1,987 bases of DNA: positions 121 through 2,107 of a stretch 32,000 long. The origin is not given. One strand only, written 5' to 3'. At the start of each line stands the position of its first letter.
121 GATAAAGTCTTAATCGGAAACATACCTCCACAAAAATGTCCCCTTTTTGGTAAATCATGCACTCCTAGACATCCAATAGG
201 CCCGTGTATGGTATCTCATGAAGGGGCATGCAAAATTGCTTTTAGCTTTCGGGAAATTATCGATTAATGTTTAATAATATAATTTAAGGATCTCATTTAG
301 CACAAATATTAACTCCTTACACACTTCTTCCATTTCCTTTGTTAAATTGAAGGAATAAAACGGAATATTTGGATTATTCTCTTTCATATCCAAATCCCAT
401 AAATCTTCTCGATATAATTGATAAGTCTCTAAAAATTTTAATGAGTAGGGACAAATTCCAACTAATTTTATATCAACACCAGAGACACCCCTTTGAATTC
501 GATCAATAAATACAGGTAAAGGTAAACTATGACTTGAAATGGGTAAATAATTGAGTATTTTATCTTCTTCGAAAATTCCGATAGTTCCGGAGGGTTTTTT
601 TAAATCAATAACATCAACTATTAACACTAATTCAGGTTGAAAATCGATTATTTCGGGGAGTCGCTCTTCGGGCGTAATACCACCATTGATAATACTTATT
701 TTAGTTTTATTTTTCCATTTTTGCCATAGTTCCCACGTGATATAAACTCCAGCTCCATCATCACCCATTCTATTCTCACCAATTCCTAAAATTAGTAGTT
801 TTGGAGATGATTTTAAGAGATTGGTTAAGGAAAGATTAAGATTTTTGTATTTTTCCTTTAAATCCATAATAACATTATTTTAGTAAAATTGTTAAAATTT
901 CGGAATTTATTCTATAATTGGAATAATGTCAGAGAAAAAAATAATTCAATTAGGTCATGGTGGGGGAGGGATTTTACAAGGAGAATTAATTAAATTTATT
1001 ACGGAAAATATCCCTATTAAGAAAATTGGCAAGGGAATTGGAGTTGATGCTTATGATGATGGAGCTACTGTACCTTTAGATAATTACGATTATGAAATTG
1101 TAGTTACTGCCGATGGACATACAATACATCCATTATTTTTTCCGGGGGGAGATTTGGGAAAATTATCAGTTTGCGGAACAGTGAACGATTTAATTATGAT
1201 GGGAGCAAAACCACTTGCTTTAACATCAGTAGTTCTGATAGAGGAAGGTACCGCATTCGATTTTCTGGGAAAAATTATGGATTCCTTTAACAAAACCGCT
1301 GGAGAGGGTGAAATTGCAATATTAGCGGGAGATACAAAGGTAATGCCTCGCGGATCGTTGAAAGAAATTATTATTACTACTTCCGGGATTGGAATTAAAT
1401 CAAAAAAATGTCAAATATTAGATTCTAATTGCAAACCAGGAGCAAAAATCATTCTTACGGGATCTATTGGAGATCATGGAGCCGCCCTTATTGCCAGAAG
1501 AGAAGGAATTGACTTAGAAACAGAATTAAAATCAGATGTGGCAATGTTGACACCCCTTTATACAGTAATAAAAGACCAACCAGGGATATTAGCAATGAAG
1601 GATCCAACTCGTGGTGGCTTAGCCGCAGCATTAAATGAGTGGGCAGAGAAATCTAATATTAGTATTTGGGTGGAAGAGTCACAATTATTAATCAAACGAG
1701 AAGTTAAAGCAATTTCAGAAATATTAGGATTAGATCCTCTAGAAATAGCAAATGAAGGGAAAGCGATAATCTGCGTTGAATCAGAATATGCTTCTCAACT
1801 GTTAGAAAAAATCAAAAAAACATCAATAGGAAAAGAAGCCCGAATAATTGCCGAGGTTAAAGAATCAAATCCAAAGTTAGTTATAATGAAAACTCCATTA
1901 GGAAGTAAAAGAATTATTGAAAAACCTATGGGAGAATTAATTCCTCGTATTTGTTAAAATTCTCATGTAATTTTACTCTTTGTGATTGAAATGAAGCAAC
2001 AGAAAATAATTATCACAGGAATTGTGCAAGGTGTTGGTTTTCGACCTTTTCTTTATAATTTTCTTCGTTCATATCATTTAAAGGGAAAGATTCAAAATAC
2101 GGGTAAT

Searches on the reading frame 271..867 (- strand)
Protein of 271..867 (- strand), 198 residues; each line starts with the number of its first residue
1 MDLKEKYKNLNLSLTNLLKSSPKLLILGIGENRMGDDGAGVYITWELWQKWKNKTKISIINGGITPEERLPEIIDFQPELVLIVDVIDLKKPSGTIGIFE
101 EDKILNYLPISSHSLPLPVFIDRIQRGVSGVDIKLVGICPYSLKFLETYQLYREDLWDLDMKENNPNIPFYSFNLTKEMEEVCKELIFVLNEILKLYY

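Call 7: search_protein_families(library=pfam, proteins=[window:271-867:-], max_evalue=0.01)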
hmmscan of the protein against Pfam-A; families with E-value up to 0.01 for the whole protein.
window:271-867:- (198 aa): 2 families
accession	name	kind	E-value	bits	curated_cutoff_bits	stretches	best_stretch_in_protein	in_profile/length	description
PF01750.23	HycI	-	7.2e-12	45.7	23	1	43-145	3-107/130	Hydrogenase maturation protease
PF02621.19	VitK2_biosynth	-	0.0044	17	26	1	6-69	120-182/252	Menaquinone biosynthesis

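Call 8: search_protein_families(library=ncbifam, proteins=[window:271-867:-], max_evalue=0.01)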
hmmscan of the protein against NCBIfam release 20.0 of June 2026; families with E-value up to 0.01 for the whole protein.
window:271-867:- (198 aa): 7 families
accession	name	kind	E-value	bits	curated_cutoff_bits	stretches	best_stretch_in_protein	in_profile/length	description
TIGR00142.1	hycI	equivalog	1.8e-22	79.7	119.1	1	24-147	1-121/146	hydrogenase maturation peptidase HycI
TIGR00072.1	hydrog_prot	superfamily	8e-20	71.3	47.45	1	25-145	1-122/145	hydrogenase maturation protease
TIGR00140.1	hupD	subfamily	7.4e-11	42.2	151.8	1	25-143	2-121/151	HyaD/HybD family hydrogenase maturation endopeptidase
NF045519.1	NiFeSe_H2_mat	exception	2.3e-10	40.5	190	1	23-106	2-82/152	NiFeSe hydrogenase maturation protease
TIGR00130.1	frhD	equivalog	1.8e-08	34.6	134.95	1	23-138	4-118/153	coenzyme F420-reducing hydrogenase, FrhD protein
NF007777.0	PRK10466.1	equivalog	2.6e-08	33.8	190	1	23-144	2-125/164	HyaD/HybD family hydrogenase maturation endopeptidase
NF007616.0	PRK10264.1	equivalog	1.2e-05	25.1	261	1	23-142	5-126/195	hydrogenase 1 maturation protease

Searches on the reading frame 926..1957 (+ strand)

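Call 38: search_protein_families(library=pfam, proteins=[window:926-1957:+], max_evalue=0.0001)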
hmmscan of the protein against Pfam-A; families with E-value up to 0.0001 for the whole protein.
window:926-1957:+ (343 aa): 2 families
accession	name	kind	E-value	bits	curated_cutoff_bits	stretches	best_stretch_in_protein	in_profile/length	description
PF02769.27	AIRS_C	-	4.2e-27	95.7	23.1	1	170-315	1-149/156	AIR synthase related protein, C-terminal domain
PF00586.29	AIRS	-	1.4e-18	67.8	24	1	44-157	2-111/112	AIR synthase related protein, N-terminal domain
